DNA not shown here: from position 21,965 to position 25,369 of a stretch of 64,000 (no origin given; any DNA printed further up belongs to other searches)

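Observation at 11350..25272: Tandem array of three paralogous zinc-ribbon Ser/Thr kinases with swapped sensor domains and a shared promoter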

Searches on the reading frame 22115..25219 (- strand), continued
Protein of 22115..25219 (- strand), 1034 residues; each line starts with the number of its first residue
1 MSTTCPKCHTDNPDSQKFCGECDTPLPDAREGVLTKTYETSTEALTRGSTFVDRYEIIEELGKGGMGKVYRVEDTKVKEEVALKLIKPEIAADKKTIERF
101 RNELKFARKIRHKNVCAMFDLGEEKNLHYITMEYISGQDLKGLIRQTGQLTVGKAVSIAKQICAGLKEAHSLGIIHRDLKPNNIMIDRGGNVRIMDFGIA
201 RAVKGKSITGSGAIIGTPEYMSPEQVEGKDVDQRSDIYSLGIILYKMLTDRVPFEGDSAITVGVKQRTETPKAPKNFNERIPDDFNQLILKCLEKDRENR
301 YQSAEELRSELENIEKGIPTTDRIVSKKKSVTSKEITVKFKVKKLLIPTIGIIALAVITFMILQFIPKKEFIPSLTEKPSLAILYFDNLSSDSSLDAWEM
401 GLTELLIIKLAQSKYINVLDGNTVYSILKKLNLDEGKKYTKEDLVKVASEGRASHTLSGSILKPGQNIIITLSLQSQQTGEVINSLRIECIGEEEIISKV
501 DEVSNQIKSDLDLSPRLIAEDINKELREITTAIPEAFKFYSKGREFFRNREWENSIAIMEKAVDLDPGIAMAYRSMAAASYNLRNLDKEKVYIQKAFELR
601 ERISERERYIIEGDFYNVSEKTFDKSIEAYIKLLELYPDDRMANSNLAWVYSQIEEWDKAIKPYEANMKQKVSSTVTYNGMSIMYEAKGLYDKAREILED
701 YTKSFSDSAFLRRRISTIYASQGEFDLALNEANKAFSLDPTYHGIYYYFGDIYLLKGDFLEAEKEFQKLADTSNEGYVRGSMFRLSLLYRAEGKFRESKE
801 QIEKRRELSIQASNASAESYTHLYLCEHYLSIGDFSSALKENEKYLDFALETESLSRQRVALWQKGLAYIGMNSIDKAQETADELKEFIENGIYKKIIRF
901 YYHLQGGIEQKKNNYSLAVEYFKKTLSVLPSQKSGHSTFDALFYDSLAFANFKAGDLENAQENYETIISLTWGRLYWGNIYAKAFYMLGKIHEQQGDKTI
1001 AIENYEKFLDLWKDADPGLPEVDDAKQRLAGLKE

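Call 15: find_homologous_proteins(query=window:22115-25219:-, max_evalue=1e-10)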
Query window:22115-25219:- (1034 aa): 8000 proteins with E <= 1e-10 among 8000 candidates; the best 120 are listed.
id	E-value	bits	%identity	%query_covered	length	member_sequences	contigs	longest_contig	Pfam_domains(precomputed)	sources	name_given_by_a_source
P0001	0.0e+0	2308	100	100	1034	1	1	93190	PF13431.13,PF13414.13,PF13176.13,PF13428.13,PF14559.13,PF07714.24,PF00069.32,PF00515.35,PF03109.23,PF13424.13,PF13432.13,PF13181.13,PF07719.24,PF01636.30,PF13174.13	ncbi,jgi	-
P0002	0.0e+0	1303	62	94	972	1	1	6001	PF13431.13,PF23914.2,PF13414.13,PF13176.13,PF13428.13,PF14559.13,PF07714.24,PF00069.32,PF13371.13,PF17874.8,PF00515.35,PF03109.23,PF13424.13,PF21033.5,PF13432.13,PF13181.13,PF07719.24,PF01636.30,PF13174.13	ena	-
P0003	0.0e+0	1277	58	100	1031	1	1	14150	PF13431.13,PF23914.2,PF13414.13,PF13428.13,PF14559.13,PF07714.24,PF00069.32,PF00515.35,PF03109.23,PF12895.14,PF13424.13,PF21033.5,PF13432.13,PF13181.13,PF07719.24,PF01636.30,PF13174.13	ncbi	-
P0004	0.0e+0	1261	57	99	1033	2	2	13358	PF13431.13,PF13240.12,PF23914.2,PF13414.13,PF13176.13,PF13428.13,PF13374.13,PF07721.21,PF14559.13,PF07714.24,PF00069.32,PF13371.13,PF17874.8,PF00515.35,PF03109.23,PF13424.13,PF21033.5,PF13432.13,PF13181.13,PF07719.24,PF01636.30,PF13174.13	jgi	jgi:serine/threonine protein kinase/Flp pilus assembly protein TadD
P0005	0.0e+0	1256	57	100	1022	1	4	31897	PF13431.13,PF13414.13,PF13428.13,PF14559.13,PF07714.24,PF00069.32,PF17874.8,PF00515.35,PF03109.23,PF13424.13,PF21033.5,PF13432.13,PF13181.13,PF07719.24,PF01636.30,PF13174.13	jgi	jgi:tetratricopeptide (TPR) repeat protein/tRNA A-37 threonylcarbamoyl transferase component Bud32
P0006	0.0e+0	1232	56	100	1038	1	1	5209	PF13431.13,PF13414.13,PF13176.13,PF13428.13,PF07721.21,PF14559.13,PF24575.2,PF07714.24,PF00069.32,PF13371.13,PF17874.8,PF00515.35,PF03109.23,PF13424.13,PF21033.5,PF13432.13,PF13181.13,PF07719.24,PF01636.30,PF13174.13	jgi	jgi:serine/threonine protein kinase/tetratricopeptide (TPR) repeat protein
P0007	0.0e+0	1229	56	100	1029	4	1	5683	PF13431.13,PF13414.13,PF13176.13,PF13428.13,PF14559.13,PF07714.24,PF00069.32,PF13371.13,PF17874.8,PF00515.35,PF03109.23,PF13424.13,PF28559.1,PF13432.13,PF13181.13,PF07719.24,PF01636.30,PF13174.13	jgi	jgi:serine/threonine protein kinase/Flp pilus assembly protein TadD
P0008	0.0e+0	1228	56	100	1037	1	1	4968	PF13431.13,PF09976.16,PF13414.13,PF13176.13,PF13428.13,PF13374.13,PF14559.13,PF07714.24,PF00069.32,PF13371.13,PF17874.8,PF00515.35,PF03109.23,PF13424.13,PF21033.5,PF13432.13,PF13181.13,PF07719.24,PF01636.30,PF13174.13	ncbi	-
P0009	0.0e+0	1226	55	100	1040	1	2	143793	PF13431.13,PF13414.13,PF13176.13,PF13428.13,PF14559.13,PF24575.2,PF07714.24,PF00069.32,PF13371.13,PF17874.8,PF00515.35,PF03109.23,PF12895.14,PF13424.13,PF13432.13,PF13181.13,PF07719.24,PF01636.30,PF13174.13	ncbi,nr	ncbi:MAG: protein kinase [Candidatus Aminicenantes bacterium]|nr:protein kinase [Candidatus Aminicen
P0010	0.0e+0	1225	55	100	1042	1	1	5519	PF13431.13,PF13414.13,PF13176.13,PF13428.13,PF13374.13,PF14559.13,PF07714.24,PF00069.32,PF13371.13,PF17874.8,PF00515.35,PF03109.23,PF13424.13,PF21033.5,PF13432.13,PF13181.13,PF08626.17,PF07719.24,PF01636.30,PF13174.13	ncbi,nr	ncbi:MAG: protein kinase [Candidatus Aminicenantes bacterium]|nr:protein kinase [Candidatus Aminicen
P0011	0.0e+0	1221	55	99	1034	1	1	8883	PF13431.13,PF23914.2,PF25062.2,PF13414.13,PF13176.13,PF13428.13,PF13374.13,PF07721.21,PF14559.13,PF07714.24,PF00069.32,PF13371.13,PF17874.8,PF00515.35,PF03109.23,PF13424.13,PF21033.5,PF13432.13,PF13181.13,PF07719.24,PF01636.30,PF13174.13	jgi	-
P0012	0.0e+0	1220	54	100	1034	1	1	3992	PF13431.13,PF23914.2,PF25062.2,PF13414.13,PF13176.13,PF13428.13,PF13374.13,PF14559.13,PF24575.2,PF07714.24,PF00069.32,PF13371.13,PF17874.8,PF00515.35,PF03109.23,PF13424.13,PF13432.13,PF13181.13,PF07719.24,PF01636.30,PF13174.13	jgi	-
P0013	0.0e+0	1219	55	100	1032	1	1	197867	PF13414.13,PF13374.13,PF07721.21,PF24575.2,PF07714.24,PF00069.32,PF00515.35,PF13424.13,PF07719.24,PF01636.30,PF13174.13,PF20308.5,PF13431.13,PF23914.2,PF13176.13,PF13428.13,PF14559.13,PF13371.13,PF17874.8,PF03109.23,PF12895.14,PF21033.5,PF13432.13,PF13181.13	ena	-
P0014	0.0e+0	1218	54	100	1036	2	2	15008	PF13431.13,PF25062.2,PF13414.13,PF13428.13,PF14559.13,PF07714.24,PF00069.32,PF13371.13,PF17874.8,PF00515.35,PF03109.23,PF13424.13,PF21033.5,PF13432.13,PF13181.13,PF07719.24,PF01636.30,PF13174.13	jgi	-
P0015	0.0e+0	1216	54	100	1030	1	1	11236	PF10602.16,PF09976.16,PF13414.13,PF13374.13,PF07714.24,PF00069.32,PF00515.35,PF13424.13,PF14938.13,PF07719.24,PF01636.30,PF13174.13,PF13431.13,PF13240.12,PF23914.2,PF13176.13,PF13428.13,PF14559.13,PF13371.13,PF17874.8,PF03109.23,PF21033.5,PF13432.13,PF13181.13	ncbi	-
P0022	0.0e+0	1207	55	100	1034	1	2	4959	PF13431.13,PF25062.2,PF13414.13,PF13176.13,PF13428.13,PF25064.2,PF07721.21,PF14559.13,PF07714.24,PF00069.32,PF13371.13,PF17874.8,PF00515.35,PF03109.23,PF13424.13,PF13432.13,PF13181.13,PF07719.24,PF01636.30,PF13174.13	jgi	jgi:serine/threonine protein kinase/predicted Zn-dependent protease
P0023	0.0e+0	1207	54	100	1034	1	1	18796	PF13431.13,PF23914.2,PF13414.13,PF13176.13,PF13428.13,PF13374.13,PF14559.13,PF07714.24,PF00069.32,PF13371.13,PF17874.8,PF00515.35,PF03109.23,PF13424.13,PF21033.5,PF13432.13,PF13181.13,PF07719.24,PF01636.30,PF13174.13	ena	-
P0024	0.0e+0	1206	54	100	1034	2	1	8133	PF13431.13,PF25062.2,PF13176.13,PF13428.13,PF14559.13,PF07714.24,PF00069.32,PF13371.13,PF17874.8,PF00515.35,PF03109.23,PF13424.13,PF21033.5,PF13432.13,PF13181.13,PF07719.24,PF01636.30,PF13174.13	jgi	jgi:serine/threonine protein kinase/tetratricopeptide (TPR) repeat protein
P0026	0.0e+0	1205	54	100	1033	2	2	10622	PF13431.13,PF13414.13,PF13176.13,PF13428.13,PF14559.13,PF07714.24,PF00069.32,PF13371.13,PF17874.8,PF00515.35,PF03109.23,PF13424.13,PF21033.5,PF13432.13,PF13181.13,PF07719.24,PF01636.30,PF13174.13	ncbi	-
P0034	0.0e+0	1194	54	100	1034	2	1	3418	PF13431.13,PF13176.13,PF13428.13,PF14559.13,PF07714.24,PF00069.32,PF13371.13,PF17874.8,PF00515.35,PF03109.23,PF13424.13,PF13432.13,PF13181.13,PF07719.24,PF01636.30,PF13174.13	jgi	jgi:serine/threonine protein kinase/tetratricopeptide (TPR) repeat protein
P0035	0.0e+0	1193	53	100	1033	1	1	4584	PF13431.13,PF13414.13,PF13176.13,PF13428.13,PF14559.13,PF07714.24,PF00069.32,PF13371.13,PF17874.8,PF00515.35,PF03109.23,PF13424.13,PF21033.5,PF13432.13,PF13181.13,PF07719.24,PF01636.30,PF13174.13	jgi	jgi:serine/threonine protein kinase/Tfp pilus assembly protein PilF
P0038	0.0e+0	1190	54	100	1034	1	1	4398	PF13431.13,PF09976.16,PF13414.13,PF25058.2,PF13428.13,PF14559.13,PF07714.24,PF00069.32,PF13371.13,PF17874.8,PF00515.35,PF03109.23,PF13424.13,PF21033.5,PF13432.13,PF13181.13,PF07719.24,PF01636.30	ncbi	-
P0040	0.0e+0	1189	53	100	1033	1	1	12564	PF13431.13,PF13414.13,PF13176.13,PF13428.13,PF07721.21,PF14559.13,PF24575.2,PF07714.24,PF00069.32,PF13371.13,PF17874.8,PF00515.35,PF03109.23,PF12895.14,PF13424.13,PF28559.1,PF21033.5,PF13432.13,PF13181.13,PF07719.24,PF01636.30,PF13174.13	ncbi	-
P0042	0.0e+0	1188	53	100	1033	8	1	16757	PF13431.13,PF23914.2,PF25062.2,PF13414.13,PF13176.13,PF13428.13,PF13374.13,PF14559.13,PF24575.2,PF07714.24,PF00069.32,PF13371.13,PF17874.8,PF00515.35,PF03109.23,PF12895.14,PF13424.13,PF21033.5,PF13432.13,PF13181.13,PF07719.24,PF01636.30,PF13174.13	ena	-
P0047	0.0e+0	1186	54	100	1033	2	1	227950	PF13431.13,PF13414.13,PF13428.13,PF14559.13,PF07714.24,PF00069.32,PF17874.8,PF00515.35,PF03109.23,PF12895.14,PF13424.13,PF21033.5,PF13432.13,PF13181.13,PF07719.24,PF01636.30,PF13174.13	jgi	jgi:eukaryotic-like serine/threonine-protein kinase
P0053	0.0e+0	1183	54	100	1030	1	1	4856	PF13414.13,PF23558.2,PF13374.13,PF07714.24,PF00069.32,PF00515.35,PF13424.13,PF14938.13,PF07719.24,PF01636.30,PF13174.13,PF25063.1,PF13431.13,PF23914.2,PF25058.2,PF13176.13,PF13428.13,PF14559.13,PF13371.13,PF17874.8,PF03109.23,PF12895.14,PF21033.5,PF13432.13,PF13181.13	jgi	-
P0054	0.0e+0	1181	54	99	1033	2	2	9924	PF13431.13,PF25062.2,PF13414.13,PF13428.13,PF13374.13,PF07721.21,PF14559.13,PF07714.24,PF00069.32,PF13371.13,PF17874.8,PF00515.35,PF03109.23,PF13424.13,PF13432.13,PF13181.13,PF07719.24,PF01636.30,PF13174.13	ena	-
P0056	0.0e+0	1181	53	100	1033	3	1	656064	PF13431.13,PF23914.2,PF25062.2,PF13414.13,PF13176.13,PF13428.13,PF14559.13,PF24575.2,PF07714.24,PF00069.32,PF13371.13,PF17874.8,PF00515.35,PF03109.23,PF12895.14,PF13424.13,PF21033.5,PF14531.13,PF13432.13,PF13181.13,PF07719.24,PF01636.30,PF13174.13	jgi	jgi:tetratricopeptide (TPR) repeat protein/tRNA A-37 threonylcarbamoyl transferase component Bud32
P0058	0.0e+0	1178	53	100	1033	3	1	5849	PF13431.13,PF23914.2,PF13414.13,PF13176.13,PF13428.13,PF13374.13,PF14559.13,PF24575.2,PF07714.24,PF00069.32,PF13371.13,PF17874.8,PF00515.35,PF03109.23,PF13424.13,PF21033.5,PF13432.13,PF13181.13,PF07719.24,PF01636.30,PF13174.13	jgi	-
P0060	0.0e+0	1178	53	100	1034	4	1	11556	PF13431.13,PF13414.13,PF13176.13,PF13428.13,PF14559.13,PF07714.24,PF00069.32,PF13371.13,PF17874.8,PF00515.35,PF03109.23,PF12895.14,PF13424.13,PF21033.5,PF14531.13,PF13432.13,PF13181.13,PF07719.24,PF13174.13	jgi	-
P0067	0.0e+0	1175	53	100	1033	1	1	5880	PF13431.13,PF13414.13,PF13176.13,PF13428.13,PF14559.13,PF07714.24,PF00069.32,PF13371.13,PF17874.8,PF00515.35,PF03109.23,PF13424.13,PF13432.13,PF13181.13,PF07719.24,PF01636.30,PF13174.13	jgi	jgi:tetratricopeptide (TPR) repeat protein/tRNA A-37 threonylcarbamoyl transferase component Bud32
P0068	0.0e+0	1175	52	100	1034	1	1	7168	PF13431.13,PF13240.12,PF13414.13,PF13176.13,PF13428.13,PF14559.13,PF07714.24,PF00069.32,PF13371.13,PF17874.8,PF12773.14,PF00515.35,PF03109.23,PF13424.13,PF13432.13,PF13181.13,PF07719.24,PF01636.30,PF13174.13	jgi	jgi:serine/threonine protein kinase/predicted Zn-dependent protease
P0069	0.0e+0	1174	54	99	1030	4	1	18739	PF13431.13,PF09976.16,PF23914.2,PF13414.13,PF13176.13,PF13428.13,PF13374.13,PF14559.13,PF24575.2,PF07714.24,PF00069.32,PF13371.13,PF17874.8,PF00515.35,PF03109.23,PF13424.13,PF13432.13,PF13181.13,PF07719.24,PF01636.30,PF13174.13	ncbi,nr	ncbi:MAG: protein kinase [Candidatus Aminicenantes bacterium]|nr:protein kinase [Candidatus Aminicen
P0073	0.0e+0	1174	54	100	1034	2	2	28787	PF13431.13,PF13414.13,PF13176.13,PF13428.13,PF13374.13,PF14559.13,PF07714.24,PF00069.32,PF13371.13,PF17874.8,PF00515.35,PF03109.23,PF13424.13,PF21033.5,PF13432.13,PF13181.13,PF07719.24,PF13174.13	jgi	jgi:serine/threonine protein kinase/Tfp pilus assembly protein PilF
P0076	0.0e+0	1173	52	100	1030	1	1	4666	PF13431.13,PF23914.2,PF13525.13,PF13414.13,PF13176.13,PF13428.13,PF25064.2,PF13374.13,PF14559.13,PF07714.24,PF00069.32,PF13371.13,PF17874.8,PF00515.35,PF03109.23,PF13424.13,PF13432.13,PF13181.13,PF07719.24,PF01636.30,PF13174.13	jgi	jgi:serine/threonine protein kinase/Flp pilus assembly protein TadD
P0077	0.0e+0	1172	54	100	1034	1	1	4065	PF13414.13,PF13374.13,PF07721.21,PF24575.2,PF07714.24,PF00069.32,PF11846.15,PF00515.35,PF13424.13,PF07719.24,PF01636.30,PF13174.13,PF20308.5,PF25063.1,PF13431.13,PF23914.2,PF13176.13,PF13428.13,PF14559.13,PF13371.13,PF17874.8,PF03109.23,PF12895.14,PF21033.5,PF13432.13,PF13181.13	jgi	-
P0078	0.0e+0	1172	53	100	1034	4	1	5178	PF23914.2,PF13414.13,PF13176.13,PF13428.13,PF14559.13,PF24575.2,PF07714.24,PF00069.32,PF13371.13,PF17874.8,PF00515.35,PF03109.23,PF12895.14,PF13424.13,PF13432.13,PF13181.13,PF07719.24,PF01636.30,PF13174.13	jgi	-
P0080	0.0e+0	1171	53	99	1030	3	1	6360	PF25063.1,PF13431.13,PF13240.12,PF13414.13,PF13176.13,PF13428.13,PF13374.13,PF14559.13,PF07714.24,PF00069.32,PF13371.13,PF17874.8,PF12773.14,PF00515.35,PF03109.23,PF12895.14,PF13424.13,PF21033.5,PF13432.13,PF13181.13,PF07719.24,PF01636.30,PF13174.13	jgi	jgi:serine/threonine protein kinase/predicted Zn-dependent protease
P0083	0.0e+0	1170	53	100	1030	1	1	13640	PF13431.13,PF23914.2,PF13414.13,PF13176.13,PF13428.13,PF13374.13,PF14559.13,PF07714.24,PF00069.32,PF13371.13,PF17874.8,PF12773.14,PF00515.35,PF03109.23,PF13424.13,PF21033.5,PF13432.13,PF13181.13,PF07719.24,PF01636.30,PF13174.13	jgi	jgi:serine/threonine protein kinase/tetratricopeptide (TPR) repeat protein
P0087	0.0e+0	1168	53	100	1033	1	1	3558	PF13431.13,PF09976.16,PF23914.2,PF13414.13,PF13176.13,PF13428.13,PF13374.13,PF07721.21,PF14559.13,PF07714.24,PF00069.32,PF13371.13,PF17874.8,PF00515.35,PF03109.23,PF13424.13,PF13432.13,PF13181.13,PF07719.24,PF01636.30,PF13174.13,PF20308.5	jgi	jgi:serine/threonine protein kinase/Tfp pilus assembly protein PilF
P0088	0.0e+0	1167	53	100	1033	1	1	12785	PF10602.16,PF13431.13,PF09976.16,PF23914.2,PF25062.2,PF13414.13,PF13176.13,PF13428.13,PF14559.13,PF24575.2,PF07714.24,PF00069.32,PF13371.13,PF17874.8,PF00515.35,PF03109.23,PF13424.13,PF13432.13,PF13181.13,PF07719.24,PF01636.30,PF13174.13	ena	-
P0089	0.0e+0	1167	52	100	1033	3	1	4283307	PF13431.13,PF13414.13,PF13176.13,PF13428.13,PF14559.13,PF24575.2,PF07714.24,PF00069.32,PF13371.13,PF17874.8,PF00515.35,PF03109.23,PF12895.14,PF13424.13,PF21033.5,PF13432.13,PF13181.13,PF07719.24,PF01636.30,PF13174.13,PF20308.5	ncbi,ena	-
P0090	0.0e+0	1166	53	100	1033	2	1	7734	PF13431.13,PF13240.12,PF13414.13,PF13428.13,PF13374.13,PF14559.13,PF07714.24,PF00069.32,PF13371.13,PF12773.14,PF00515.35,PF03109.23,PF12895.14,PF13424.13,PF13432.13,PF13181.13,PF07719.24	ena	-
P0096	0.0e+0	1165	53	100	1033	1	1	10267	PF13431.13,PF23914.2,PF25062.2,PF13414.13,PF23300.4,PF13176.13,PF13428.13,PF07721.21,PF14559.13,PF07714.24,PF00069.32,PF13371.13,PF17874.8,PF00515.35,PF03109.23,PF12895.14,PF13424.13,PF13432.13,PF13181.13,PF07719.24,PF01636.30,PF13174.13,PF20308.5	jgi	jgi:serine/threonine protein kinase/Tfp pilus assembly protein PilF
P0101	0.0e+0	1164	53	100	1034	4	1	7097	PF13431.13,PF13240.12,PF13414.13,PF13176.13,PF13428.13,PF13374.13,PF07721.21,PF14559.13,PF07714.24,PF00069.32,PF13371.13,PF17874.8,PF00515.35,PF03109.23,PF13424.13,PF14938.13,PF13432.13,PF13181.13,PF07719.24,PF01636.30,PF13174.13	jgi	-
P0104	0.0e+0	1163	54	99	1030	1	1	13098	PF13431.13,PF13414.13,PF13176.13,PF13428.13,PF13374.13,PF14559.13,PF07714.24,PF00069.32,PF17874.8,PF00515.35,PF03109.23,PF12895.14,PF13424.13,PF21033.5,PF13432.13,PF13181.13,PF07719.24,PF01636.30,PF13174.13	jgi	-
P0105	0.0e+0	1163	52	100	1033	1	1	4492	PF13431.13,PF13240.12,PF23914.2,PF13414.13,PF13176.13,PF13428.13,PF13374.13,PF14559.13,PF07714.24,PF00069.32,PF17874.8,PF00515.35,PF03109.23,PF13424.13,PF21033.5,PF13432.13,PF13181.13,PF07719.24,PF13174.13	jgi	jgi:serine/threonine protein kinase/Tfp pilus assembly protein PilF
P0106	0.0e+0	1163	52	100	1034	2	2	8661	PF13431.13,PF09976.16,PF20225.5,PF13414.13,PF13176.13,PF13428.13,PF14559.13,PF24575.2,PF07714.24,PF00069.32,PF13371.13,PF17874.8,PF00515.35,PF03109.23,PF12895.14,PF13424.13,PF21033.5,PF13432.13,PF13181.13,PF07719.24,PF01636.30,PF13174.13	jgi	jgi:serine/threonine protein kinase/Tfp pilus assembly protein PilF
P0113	0.0e+0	1161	53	100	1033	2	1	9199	PF13431.13,PF23914.2,PF25062.2,PF13414.13,PF13176.13,PF13428.13,PF07721.21,PF14559.13,PF24575.2,PF07714.24,PF00069.32,PF13371.13,PF17874.8,PF00515.35,PF03109.23,PF12895.14,PF13424.13,PF13432.13,PF13181.13,PF07719.24,PF01636.30,PF13174.13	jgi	-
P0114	0.0e+0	1161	53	100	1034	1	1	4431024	PF13431.13,PF23914.2,PF13414.13,PF13176.13,PF13428.13,PF14559.13,PF07714.24,PF00069.32,PF17874.8,PF00515.35,PF03109.23,PF13424.13,PF21033.5,PF13432.13,PF13181.13,PF07719.24,PF01636.30,PF13174.13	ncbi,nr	ncbi:MAG: protein kinase [Candidatus Aminicenantes bacterium]|nr:MAG: protein kinase [Candidatus Ami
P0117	0.0e+0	1160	52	100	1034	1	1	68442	PF13431.13,PF13414.13,PF25058.2,PF13176.13,PF13428.13,PF14559.13,PF07714.24,PF00069.32,PF13371.13,PF17874.8,PF00515.35,PF03109.23,PF13424.13,PF21033.5,PF13432.13,PF13181.13,PF07719.24,PF01636.30,PF13174.13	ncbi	ncbi:MAG: protein kinase [Candidatus Aminicenantaceae bacterium]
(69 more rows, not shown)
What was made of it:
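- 22115..25219 (-): K2: intact 1034-aa receptor kinase with the same architecture as K1. It is 52-62% identical over full length to more than 100 homologue clusters (call 15).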
